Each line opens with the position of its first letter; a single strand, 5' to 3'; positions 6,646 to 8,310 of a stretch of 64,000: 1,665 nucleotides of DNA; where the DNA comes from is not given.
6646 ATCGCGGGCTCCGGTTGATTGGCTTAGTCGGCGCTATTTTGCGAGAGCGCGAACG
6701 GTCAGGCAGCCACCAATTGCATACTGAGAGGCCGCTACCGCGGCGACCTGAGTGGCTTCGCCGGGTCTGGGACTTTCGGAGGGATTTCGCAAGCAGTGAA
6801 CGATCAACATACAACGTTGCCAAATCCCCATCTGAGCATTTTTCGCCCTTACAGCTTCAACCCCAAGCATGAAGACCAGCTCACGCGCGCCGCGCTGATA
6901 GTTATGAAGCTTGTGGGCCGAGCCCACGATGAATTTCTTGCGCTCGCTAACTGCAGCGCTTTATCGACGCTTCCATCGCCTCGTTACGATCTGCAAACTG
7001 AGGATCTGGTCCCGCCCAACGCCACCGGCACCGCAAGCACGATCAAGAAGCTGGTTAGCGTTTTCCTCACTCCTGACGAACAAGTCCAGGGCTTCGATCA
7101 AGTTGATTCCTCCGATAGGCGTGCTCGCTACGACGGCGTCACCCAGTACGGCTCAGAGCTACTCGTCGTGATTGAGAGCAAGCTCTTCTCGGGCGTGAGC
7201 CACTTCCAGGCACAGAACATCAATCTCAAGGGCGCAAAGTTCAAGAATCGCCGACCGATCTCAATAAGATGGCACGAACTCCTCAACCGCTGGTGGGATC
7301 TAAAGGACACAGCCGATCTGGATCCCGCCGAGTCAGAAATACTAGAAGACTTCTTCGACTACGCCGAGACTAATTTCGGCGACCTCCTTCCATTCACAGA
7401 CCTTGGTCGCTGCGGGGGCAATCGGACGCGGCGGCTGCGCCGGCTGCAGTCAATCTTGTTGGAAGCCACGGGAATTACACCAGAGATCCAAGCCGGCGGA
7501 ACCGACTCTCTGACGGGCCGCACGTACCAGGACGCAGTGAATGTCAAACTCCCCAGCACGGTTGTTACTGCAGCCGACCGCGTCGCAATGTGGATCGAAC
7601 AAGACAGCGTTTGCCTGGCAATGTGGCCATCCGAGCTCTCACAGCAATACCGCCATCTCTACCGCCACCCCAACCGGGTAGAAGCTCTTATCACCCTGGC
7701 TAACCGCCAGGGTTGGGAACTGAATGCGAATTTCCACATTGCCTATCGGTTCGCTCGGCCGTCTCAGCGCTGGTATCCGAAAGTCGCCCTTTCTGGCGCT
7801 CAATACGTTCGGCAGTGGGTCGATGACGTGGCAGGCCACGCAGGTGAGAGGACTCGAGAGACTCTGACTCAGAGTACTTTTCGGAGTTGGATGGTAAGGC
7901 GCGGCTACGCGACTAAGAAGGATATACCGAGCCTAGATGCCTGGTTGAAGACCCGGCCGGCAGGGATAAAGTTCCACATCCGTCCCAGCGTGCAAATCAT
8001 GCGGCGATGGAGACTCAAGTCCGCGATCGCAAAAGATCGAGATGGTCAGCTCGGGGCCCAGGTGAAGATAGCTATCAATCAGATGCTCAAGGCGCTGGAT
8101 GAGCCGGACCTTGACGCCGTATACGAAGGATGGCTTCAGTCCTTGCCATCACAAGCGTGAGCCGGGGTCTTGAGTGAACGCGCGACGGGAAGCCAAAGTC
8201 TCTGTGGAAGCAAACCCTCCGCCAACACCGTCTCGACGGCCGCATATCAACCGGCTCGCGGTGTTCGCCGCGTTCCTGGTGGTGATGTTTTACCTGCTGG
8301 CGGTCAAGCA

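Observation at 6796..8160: Orphan AT-richer 454-aa ORF with a PD-(D/E)xK-like nuclease motif wedged between core genes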

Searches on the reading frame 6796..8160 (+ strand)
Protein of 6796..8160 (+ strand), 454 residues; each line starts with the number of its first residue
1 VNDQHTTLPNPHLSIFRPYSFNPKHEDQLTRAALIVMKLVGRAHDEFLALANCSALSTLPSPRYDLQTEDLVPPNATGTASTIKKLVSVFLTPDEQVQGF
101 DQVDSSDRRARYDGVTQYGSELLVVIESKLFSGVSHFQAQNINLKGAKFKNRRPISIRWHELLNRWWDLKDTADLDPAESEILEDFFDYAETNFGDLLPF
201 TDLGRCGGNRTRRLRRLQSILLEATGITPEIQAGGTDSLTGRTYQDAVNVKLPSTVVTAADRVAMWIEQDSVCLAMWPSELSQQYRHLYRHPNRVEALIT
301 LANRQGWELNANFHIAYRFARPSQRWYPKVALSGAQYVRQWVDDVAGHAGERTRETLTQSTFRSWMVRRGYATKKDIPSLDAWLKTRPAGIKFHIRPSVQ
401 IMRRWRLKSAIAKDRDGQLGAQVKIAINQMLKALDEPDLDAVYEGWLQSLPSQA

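Call 4: search_protein_families(library=pfam, proteins=[window:6796-8157:+], max_evalue=10)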
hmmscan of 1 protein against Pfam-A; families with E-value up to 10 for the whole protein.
window:6796-8157:+ (454 aa): 0 families

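Call 5: search_protein_families(library=padloc, proteins=[window:6796-8157:+], max_evalue=10)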
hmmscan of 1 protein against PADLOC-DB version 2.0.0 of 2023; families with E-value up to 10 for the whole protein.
window:6796-8157:+ (454 aa): 0 families

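Call 6: search_protein_families(library=ncbifam, proteins=[window:6796-8157:+], max_evalue=10)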
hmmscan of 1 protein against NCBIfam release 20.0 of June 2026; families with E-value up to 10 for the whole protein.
window:6796-8157:+ (454 aa): 0 families

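Call 7: search_solved_structures(query=window:6796-8157:+, max_evalue=10)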
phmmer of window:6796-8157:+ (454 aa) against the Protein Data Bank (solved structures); distinct sequences matched with E-value up to 10: 2.
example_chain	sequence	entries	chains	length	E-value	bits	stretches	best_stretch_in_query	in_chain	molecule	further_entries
1kgz_A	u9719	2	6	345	0.43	12.5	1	25-91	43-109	Anthranilate phosphoribosyltransferase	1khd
2ypf_A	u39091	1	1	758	0.85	11.5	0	210-253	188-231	AVRBS3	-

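Call 8: find_homologous_proteins(query=window:6796-8157:+, max_evalue=0.001)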
Query window:6796-8157:+ (454 aa): 103 proteins with E <= 0.001 among 8000 candidates.
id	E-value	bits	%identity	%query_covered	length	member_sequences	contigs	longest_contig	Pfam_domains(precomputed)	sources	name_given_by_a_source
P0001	0.0e+0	1026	98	100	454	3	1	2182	-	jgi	jgi:hypothetical protein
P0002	1.2e-172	593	60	97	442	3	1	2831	-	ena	-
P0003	1.0e-170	587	58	97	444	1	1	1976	-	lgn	-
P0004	1.7e-170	586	60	98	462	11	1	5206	-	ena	-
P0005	3.2e-170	585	59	96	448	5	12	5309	-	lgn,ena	-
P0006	3.7e-170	585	59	97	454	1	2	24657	-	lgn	-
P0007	2.6e-167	575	59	97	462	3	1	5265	-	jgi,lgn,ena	-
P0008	2.4e-166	572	59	96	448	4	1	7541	-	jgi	jgi:hypothetical protein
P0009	1.6e-165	569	59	96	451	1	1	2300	-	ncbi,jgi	jgi:hypothetical protein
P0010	1.0e-156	540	58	90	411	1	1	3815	-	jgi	-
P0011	7.8e-156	537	58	90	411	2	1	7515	-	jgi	jgi:hypothetical protein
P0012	7.9e-150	518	57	89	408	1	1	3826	-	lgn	-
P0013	1.9e-146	507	55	89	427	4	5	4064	-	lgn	-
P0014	9.2e-134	465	52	95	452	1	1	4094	-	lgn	-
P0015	1.2e-133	464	59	76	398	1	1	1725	-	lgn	-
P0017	1.7e-129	451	51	94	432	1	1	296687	-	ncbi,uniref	ncbi:hypothetical protein [Mycobacterium sp. SMC-4]|uniref:hypothetical protein n=1 Tax=Mycobacteriu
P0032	1.7e-125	437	50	95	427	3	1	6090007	-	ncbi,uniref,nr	ncbi:hypothetical protein [Mycobacterium gallinarum]|uniref:hypothetical protein n=1 Tax=Mycobacteri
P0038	2.2e-124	434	50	95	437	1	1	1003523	-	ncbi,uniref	ncbi:hypothetical protein ABGB19_03320 [Mycobacterium sp. B14F4]|uniref:hypothetical protein n=1 Tax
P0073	1.0e-66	244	35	100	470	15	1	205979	-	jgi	jgi:hypothetical protein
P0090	3.5e-25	107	36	46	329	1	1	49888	-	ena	-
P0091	6.6e-23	99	26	94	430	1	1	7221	-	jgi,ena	-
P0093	5.6e-20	90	25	73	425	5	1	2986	-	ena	-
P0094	1.8e-19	88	25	94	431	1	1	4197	-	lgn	-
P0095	1.2e-17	82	25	74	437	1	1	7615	-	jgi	-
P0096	1.7e-17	81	27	74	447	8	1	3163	-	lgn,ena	-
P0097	1.8e-17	81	27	91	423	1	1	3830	-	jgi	-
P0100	5.6e-12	63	22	74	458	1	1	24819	-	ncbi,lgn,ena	-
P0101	4.6e-10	57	26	76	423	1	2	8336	-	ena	-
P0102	1.6e-8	52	23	93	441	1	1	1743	-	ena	-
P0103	6.1e-6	43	27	47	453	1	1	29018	-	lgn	-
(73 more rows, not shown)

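Call 14: find_encoding_contigs(protein=window:6796-8160:+, flank=10000, max_places=4)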
Protein window:6796-8160:+ (454 aa): no gene with exactly this product is on record in the collection.

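Call 15: find_encoding_contigs(protein=P0032, flank=10000, max_places=3)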
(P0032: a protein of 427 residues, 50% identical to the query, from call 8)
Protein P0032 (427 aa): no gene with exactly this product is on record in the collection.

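Call 16: find_encoding_contigs(protein=P0017, flank=10000, max_places=3)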
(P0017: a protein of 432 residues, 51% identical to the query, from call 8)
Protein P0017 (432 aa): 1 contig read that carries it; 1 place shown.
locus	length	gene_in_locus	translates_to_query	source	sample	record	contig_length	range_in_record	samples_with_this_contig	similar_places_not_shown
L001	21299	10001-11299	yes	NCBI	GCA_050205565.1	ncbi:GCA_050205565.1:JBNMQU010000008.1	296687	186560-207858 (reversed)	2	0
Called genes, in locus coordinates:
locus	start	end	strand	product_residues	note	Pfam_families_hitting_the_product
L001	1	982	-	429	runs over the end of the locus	PF00069:Pkinase, PF07714:PK_Tyr_Ser-Thr, PF06293:Kdo (weak), PF03109:ABC1 (weak)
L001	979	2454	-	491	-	PF21922:PBP_dimer_2, PF00905:Transpeptidase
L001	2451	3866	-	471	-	PF01098:FTSW_RODA_SPOVE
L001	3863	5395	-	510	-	PF00481:PP2C (weak), PF13672:PP2C_2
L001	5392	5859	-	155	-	PF16697:Yop-YscD_cpl, PF00498:FHA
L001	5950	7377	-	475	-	PF12401:FhaA_N, PF16697:Yop-YscD_cpl, PF00498:FHA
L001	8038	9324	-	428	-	-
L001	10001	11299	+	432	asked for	-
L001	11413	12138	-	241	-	PF19827:DUF6308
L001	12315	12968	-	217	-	PF00392:GntR, PF07729:FCD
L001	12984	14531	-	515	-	PF00732:GMC_oxred_N, PF00890:FAD_binding_2 (faint), PF05834:Lycopene_cycl (faint), PF05199:GMC_oxred_C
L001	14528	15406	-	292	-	PF04444:Dioxygenase_N, PF00775:Dioxygenase_C, PF13620:CarboxypepD_reg (faint)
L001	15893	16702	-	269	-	PF00561:Abhydrolase_1 (faint), PF12695:Abhydrolase_5 (weak), PF12697:Abhydrolase_6, PF12146:Hydrolase_4 (weak)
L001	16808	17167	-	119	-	PF12680:SnoaL_2 (weak)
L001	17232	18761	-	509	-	PF00474:SSF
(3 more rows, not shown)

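Call 17: find_related_loci(query=A1, collection=genome_contigs, flank=10000)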
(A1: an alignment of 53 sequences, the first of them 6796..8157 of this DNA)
Query A1 (454 aa) in genome_contigs; peptide patterns used: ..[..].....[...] (x = any residue, [..] = any of these).
224 stretches matched a pattern; 192 encode a relative of the query (tblastn E <= 1e-3); the best 80 are kept; 80 distinct loci.
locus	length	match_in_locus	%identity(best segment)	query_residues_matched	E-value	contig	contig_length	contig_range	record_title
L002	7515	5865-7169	60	8-442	1e-170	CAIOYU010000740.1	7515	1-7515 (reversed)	MAG: uncultured actinobacterium isolate Loclat_bin-09341 genome assembly, contig: bin-09341:740/781, whole genome shotgu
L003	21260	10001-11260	51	12-439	1e-136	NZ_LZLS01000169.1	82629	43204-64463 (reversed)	Mycobacterium asiaticum strain 1165133.8 contig_47, whole genome shotgun sequence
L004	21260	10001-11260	51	12-439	2e-136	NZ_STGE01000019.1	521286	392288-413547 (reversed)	Mycolicibacterium sp. CR10 CR10_ctg019, whole genome shotgun sequence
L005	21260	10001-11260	51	12-439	1e-135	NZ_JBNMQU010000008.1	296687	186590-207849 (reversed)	Mycobacterium sp. SMC-4 strain EL_162 contig00008, whole genome shotgun sequence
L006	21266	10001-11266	50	12-442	4e-125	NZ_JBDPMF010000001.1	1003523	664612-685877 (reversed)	Mycobacterium sp. B14F4 B14F4_contig_1, whole genome shotgun sequence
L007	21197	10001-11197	51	12-419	1e-122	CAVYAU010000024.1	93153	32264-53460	MAG: uncultured Actinomycetota bacterium isolate MFD03044.bin.1.95 genome assembly, contig: contig_33220, whole genome s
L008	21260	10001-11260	50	12-439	1e-132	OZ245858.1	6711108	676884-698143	MAG: Mycobacterium sp. isolate 992e98e9-2b4b-4d6c-8e35-8358b66853ef genome assembly, chromosome: 1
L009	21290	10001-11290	38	10-445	2e-75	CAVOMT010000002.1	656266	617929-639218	MAG: uncultured Solirubrobacterales bacterium isolate MFD00031.bin.2.19 genome assembly, contig: contig_16924, whole gen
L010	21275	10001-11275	36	10-439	1e-74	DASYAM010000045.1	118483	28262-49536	MAG TPA_asm: Solirubrobacteraceae bacterium isolate SMAG_U4881 k141_359301, whole genome shotgun sequence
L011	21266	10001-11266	37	10-437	2e-74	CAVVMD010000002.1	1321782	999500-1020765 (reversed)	MAG: uncultured Solirubrobacterales bacterium isolate MFD03399.bin.1.177 genome assembly, contig: contig_4954, whole gen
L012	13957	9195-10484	37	10-445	2e-74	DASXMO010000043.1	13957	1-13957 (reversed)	MAG TPA_asm: Solirubrobacteraceae bacterium isolate SMAG_U5330 k141_3306629, whole genome shotgun sequence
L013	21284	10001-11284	37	10-442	6e-74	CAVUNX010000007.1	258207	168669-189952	MAG: uncultured Solirubrobacterales bacterium isolate MFD06229.bin.2.227 genome assembly, contig: contig_3898, whole gen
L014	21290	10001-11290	37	10-445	6e-74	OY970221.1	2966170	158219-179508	MAG: uncultured Solirubrobacterales bacterium isolate MFD00731.bin.c.6 genome assembly, chromosome: 1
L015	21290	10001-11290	37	10-445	1e-73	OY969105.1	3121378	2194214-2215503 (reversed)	MAG: uncultured Solirubrobacterales bacterium isolate MFD00008.bin.1.5 genome assembly, chromosome: 1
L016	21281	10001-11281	37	8-439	2e-73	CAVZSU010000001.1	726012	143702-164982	MAG: uncultured Solirubrobacterales bacterium isolate MFD09603.bin.1.324 genome assembly, contig: contig_13820, whole ge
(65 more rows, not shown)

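Call 22: predict_structure(alignment_id=A1)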
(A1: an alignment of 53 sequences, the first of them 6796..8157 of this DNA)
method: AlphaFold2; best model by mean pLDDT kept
length: 454 residues; sequences in the alignment: 53
mean_pLDDT: 92.4   pTM: 0.89
mean pLDDT of the five models: 92.4, 92.0, 91.2, 90.8, 89.4
residues with pLDDT >= 90: 362; 70-90: 71; 50-70: 11; < 50: 10
segments of 3 or more residues with pLDDT < 50: 1-8
pLDDT, mean of each block of 10 residues (from residue 1): 45 75 89 97 98 97 93 64 93 85 87 95 95 86 88 94 95 92 95 93 95 97 98 87 93 97 97 98 97 99 98 96 92 97 97 98 98 97 95 98 98 98 99 98 96 69
secondary structure, 60 per line:
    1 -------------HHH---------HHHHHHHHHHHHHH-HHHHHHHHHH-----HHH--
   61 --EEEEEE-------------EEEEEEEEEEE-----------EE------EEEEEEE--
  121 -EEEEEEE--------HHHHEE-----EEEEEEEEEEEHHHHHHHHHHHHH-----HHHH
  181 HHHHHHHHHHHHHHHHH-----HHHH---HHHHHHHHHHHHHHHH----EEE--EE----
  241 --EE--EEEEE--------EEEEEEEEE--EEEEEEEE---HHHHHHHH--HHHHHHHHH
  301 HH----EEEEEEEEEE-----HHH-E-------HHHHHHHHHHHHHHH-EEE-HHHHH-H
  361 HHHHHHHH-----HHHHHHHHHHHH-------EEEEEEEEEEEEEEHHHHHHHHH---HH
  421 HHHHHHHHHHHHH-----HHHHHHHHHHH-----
elements in order: H26-39 H41-50 E63-68 E82-92 E112-118 E122-128 H137-140 E148-158 H159-171 H177-197 H203-206 H210-225 E230-232 E247-251 E260-268 E271-278 H282-289 H292-302 E307-316 H334-348 E350-352 H354-358 H360-368 H374-385 E393-406 H407-415 H419-433 H439-449

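Call 25: fold_search(model_id=the predicted structure, library=pdb)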
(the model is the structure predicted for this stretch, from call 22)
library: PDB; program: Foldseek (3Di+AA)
matches with E <= 10: 348; with E <= 0.001: 0
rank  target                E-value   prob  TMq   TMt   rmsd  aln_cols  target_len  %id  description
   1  2a8e                  4.3e-02  0.47  0.19  0.33  12.2       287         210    8  Three-dimensional structure of Bacillus subtilis Q45498 putative protein at resolution 2.5A. Northeast Structural Genomi (released 2005-07-26)
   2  9yup_C                2.8e-01  0.10  0.12  0.17  17.1       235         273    6  Crystal structure of PprA S-F-S tetramer from Deinococcus radiodurans (released 2025-10-29)
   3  3dlz                  3.2e-01  0.10  0.12  0.16  16.2       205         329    8  Crystal structure of human haspin in complex with AMP (released 2008-07-15)
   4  8tah_D                3.4e-01  0.08  0.12  0.18  16.7       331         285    7  Cryo-EM structure of Cortactin-bound to Arp2/3 complex (released 2023-09-27)
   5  1tyq_D                4.2e-01  0.12  0.13  0.20  16.6       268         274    6  Crystal structure of Arp2/3 complex with bound ATP and calcium (released 2004-11-09)
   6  6w18_D                5.1e-01  0.07  0.14  0.19  17.7       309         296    9  Structure of S. pombe Arp2/3 complex in inactive state (released 2020-08-12)
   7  6vu7_A                6.8e-01  0.38  0.20  0.52   6.7       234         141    5  Crystal structure of YbjN, a putative transcription regulator from E. coli (released 2020-03-11)
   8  5gya_B                6.8e-01  0.04  0.12  0.18  14.9       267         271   11  Crystal structure of ENZbleach xylanase V5N+V6N+K7R+K223R+K227R mutant (released 2017-08-30)
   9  5gy9_B                6.8e-01  0.02  0.10  0.14  15.7       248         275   10  Crystal structure of ENZbleach xylanase A74C+G84C mutant (released 2017-08-30)
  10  6dec_D                7.6e-01  0.14  0.14  0.21  10.2       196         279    7  Crystal structure of Bos taurus Arp2/3 complex binding with C-terminus of Homo sapiens SPIN90 (released 2018-10-24)
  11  2p9n_D                7.6e-01  0.13  0.15  0.23  13.0       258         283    6  Crystal Structure of bovine Arp2/3 complex co-crystallized with ADP (released 2007-05-29)
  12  3mqz                  8.1e-01  0.08  0.14  0.26  14.8       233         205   10  Crystal Structure of Conserved Protein DUF1054 from Pink Subaerial Biofilm Microbial Leptospirillum sp. Group II UBA. (released 2010-06-23)
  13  1k8k_D                8.1e-01  0.08  0.13  0.18  13.7       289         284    6  Crystal Structure of Arp2/3 Complex (released 2001-12-07)
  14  9yup_D                8.1e-01  0.04  0.09  0.13  14.7       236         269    9  Crystal structure of PprA S-F-S tetramer from Deinococcus radiodurans (released 2025-10-29)
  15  5xqi_A                8.1e-01  0.03  0.09  0.12  17.9       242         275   10  Crystal structure of full-length human Rogdi (released 2017-07-12)
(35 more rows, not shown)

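Call 26: fold_search(model_id=the predicted structure, library=viral)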
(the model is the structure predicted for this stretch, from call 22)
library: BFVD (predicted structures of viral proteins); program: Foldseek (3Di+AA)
matches with E <= 10: 299; with E <= 0.001: 0
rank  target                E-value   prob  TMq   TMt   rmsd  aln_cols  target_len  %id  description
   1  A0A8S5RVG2            3.4e-02  0.51  0.16  0.30   9.8       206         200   11  PD-(D/E)XK nuclease superfamily protein [Siphoviridae sp. ctHip2]
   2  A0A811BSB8            6.8e-02  0.10  0.13  0.19  18.3       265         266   12  Uncharacterized protein [Pandoravirus japonicus]
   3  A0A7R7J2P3            1.0e-01  0.11  0.10  0.20  17.4       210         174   12  (no name in the UniProt tables at hand)
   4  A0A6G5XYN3            1.2e-01  0.03  0.11  0.08  21.3       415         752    8  (no name in the UniProt tables at hand)
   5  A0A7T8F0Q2            1.4e-01  0.13  0.12  0.23  17.1       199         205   10  (no name in the UniProt tables at hand)
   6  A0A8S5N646            1.5e-01  0.35  0.19  0.25  13.0       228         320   10  PD-(D/E)XK nuclease superfamily protein [Myoviridae sp. ct8ME27]
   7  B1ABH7                2.0e-01  0.02  0.11  0.08  18.9       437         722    9  (no name in the UniProt tables at hand)
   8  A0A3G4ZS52            2.2e-01  0.02  0.10  0.11  20.5       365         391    6  BTB domain-containing protein [Terrestrivirus sp.]
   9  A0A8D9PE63            2.9e-01  0.03  0.10  0.04  23.0       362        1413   10  DNA-directed DNA polymerase [Adintovirus sp.]
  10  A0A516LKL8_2          3.9e-01  0.08  0.17  0.09  16.9       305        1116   12  (no name in the UniProt tables at hand)
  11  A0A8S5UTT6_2          4.2e-01  0.01  0.08  0.05  19.7       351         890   10  Uncharacterized protein [Myoviridae sp. ctYA416]
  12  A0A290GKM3            4.4e-01  0.04  0.12  0.18  17.9       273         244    9  (no name in the UniProt tables at hand)
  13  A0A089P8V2            4.4e-01  0.02  0.10  0.10  21.7       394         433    8  DNA-directed DNA polymerase (Fragment) [Erythrocytic necrosis virus]
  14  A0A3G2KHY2            4.7e-01  0.01  0.08  0.04  35.2       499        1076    9  Uncharacterized protein [Arthrobacter phage Maureen]
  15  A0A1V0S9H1            5.0e-01  0.04  0.13  0.13  19.1       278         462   11  Serine/threonine protein kinase [Catovirus CTV1]
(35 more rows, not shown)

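Call 27: search_protein_representatives(protein=window:6796-8157:+)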
Query: 454 residues. Proteins with E-value up to 0.001 (for the whole library): 568; up to 1e-10: 331; up to 1e-30: 71. The best 150 are listed.
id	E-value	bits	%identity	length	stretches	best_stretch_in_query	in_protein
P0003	3.2e-171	586.5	58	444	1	6-442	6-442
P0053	7.6e-116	404.0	49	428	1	11-441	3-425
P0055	5.6e-110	384.6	47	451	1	4-441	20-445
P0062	5.6e-102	358.2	53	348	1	22-355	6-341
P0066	6.6e-90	318.5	44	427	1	10-436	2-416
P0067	9.3e-90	318.0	45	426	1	10-437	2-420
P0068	2.9e-76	273.5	43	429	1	10-439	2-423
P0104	1.0e-75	271.7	46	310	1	125-439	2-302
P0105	3.3e-74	266.7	38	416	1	10-442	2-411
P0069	2.6e-73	263.8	49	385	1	37-342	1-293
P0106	8.6e-70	252.2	38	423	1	10-439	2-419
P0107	2.8e-69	250.5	38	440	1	8-439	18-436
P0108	1.3e-65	238.4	35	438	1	11-445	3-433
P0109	3.9e-65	236.8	37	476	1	5-440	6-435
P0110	7.8e-62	225.9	37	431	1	8-439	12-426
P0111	2.2e-57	211.3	51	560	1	202-442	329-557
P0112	1.8e-55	205.0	44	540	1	216-444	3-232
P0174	4.9e-26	108.0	35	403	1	11-229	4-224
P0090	1.1e-25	106.8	37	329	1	21-229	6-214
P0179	1.7e-25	106.2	40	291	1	22-229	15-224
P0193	1.1e-23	100.2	39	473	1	8-173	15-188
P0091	2.1e-23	99.3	26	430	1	12-437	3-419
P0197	3.0e-23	98.8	33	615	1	184-437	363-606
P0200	4.5e-23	98.2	36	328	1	13-228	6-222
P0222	8.3e-21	90.7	33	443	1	215-440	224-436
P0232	1.4e-19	86.7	31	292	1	220-440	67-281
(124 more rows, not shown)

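Call 28: search_solved_structures(query=A1, max_evalue=10, show_alignments=3)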
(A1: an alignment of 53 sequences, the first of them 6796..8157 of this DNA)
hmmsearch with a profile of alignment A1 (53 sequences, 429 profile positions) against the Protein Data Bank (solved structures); distinct sequences matched with E-value up to 10: 0.

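Call 29: list_cluster_members(proteins=[window:6796-8157:+, window:5660-6598:-, window:8174-8926:+, window:8955-9503:-, window:4623-5585:-, P0001])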
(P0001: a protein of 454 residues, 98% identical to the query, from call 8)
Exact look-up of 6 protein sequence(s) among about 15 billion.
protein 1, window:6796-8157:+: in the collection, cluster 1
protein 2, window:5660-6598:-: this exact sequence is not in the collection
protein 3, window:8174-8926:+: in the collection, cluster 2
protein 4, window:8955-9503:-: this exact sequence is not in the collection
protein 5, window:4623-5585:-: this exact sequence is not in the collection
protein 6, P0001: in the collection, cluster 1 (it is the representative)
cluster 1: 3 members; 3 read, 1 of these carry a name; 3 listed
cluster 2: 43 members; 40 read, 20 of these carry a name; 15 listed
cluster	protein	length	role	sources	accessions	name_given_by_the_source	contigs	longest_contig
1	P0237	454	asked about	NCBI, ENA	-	-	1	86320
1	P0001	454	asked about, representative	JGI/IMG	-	hypothetical protein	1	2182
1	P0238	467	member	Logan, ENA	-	-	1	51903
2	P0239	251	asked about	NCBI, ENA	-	-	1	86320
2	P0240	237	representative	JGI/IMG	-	uncharacterized membrane protein YdjX (TVP38/TMEM64 family)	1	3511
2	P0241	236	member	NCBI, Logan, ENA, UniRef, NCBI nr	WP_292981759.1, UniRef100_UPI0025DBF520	TVP38/TMEM64 family protein [Mycobacterium sp.] | TVP38/TMEM64 family protein n=1 Tax=Mycobacterium sp. TaxID=1785 RepID=UPI0025DBF520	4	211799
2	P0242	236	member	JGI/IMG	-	uncharacterized membrane protein YdjX (TVP38/TMEM64 family)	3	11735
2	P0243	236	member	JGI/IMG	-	uncharacterized membrane protein YdjX (TVP38/TMEM64 family)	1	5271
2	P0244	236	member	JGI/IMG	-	uncharacterized membrane protein YdjX (TVP38/TMEM64 family)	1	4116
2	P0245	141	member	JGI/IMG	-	uncharacterized membrane protein YdjX (TVP38/TMEM64 family)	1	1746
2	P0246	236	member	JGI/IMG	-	uncharacterized membrane protein YdjX (TVP38/TMEM64 family)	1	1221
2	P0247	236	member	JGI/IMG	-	uncharacterized membrane protein YdjX (TVP38/TMEM64 family)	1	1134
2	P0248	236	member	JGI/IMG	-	uncharacterized membrane protein YdjX (TVP38/TMEM64 family)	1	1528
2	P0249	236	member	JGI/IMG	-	uncharacterized membrane protein YdjX (TVP38/TMEM64 family)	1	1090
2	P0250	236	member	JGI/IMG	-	uncharacterized membrane protein YdjX (TVP38/TMEM64 family)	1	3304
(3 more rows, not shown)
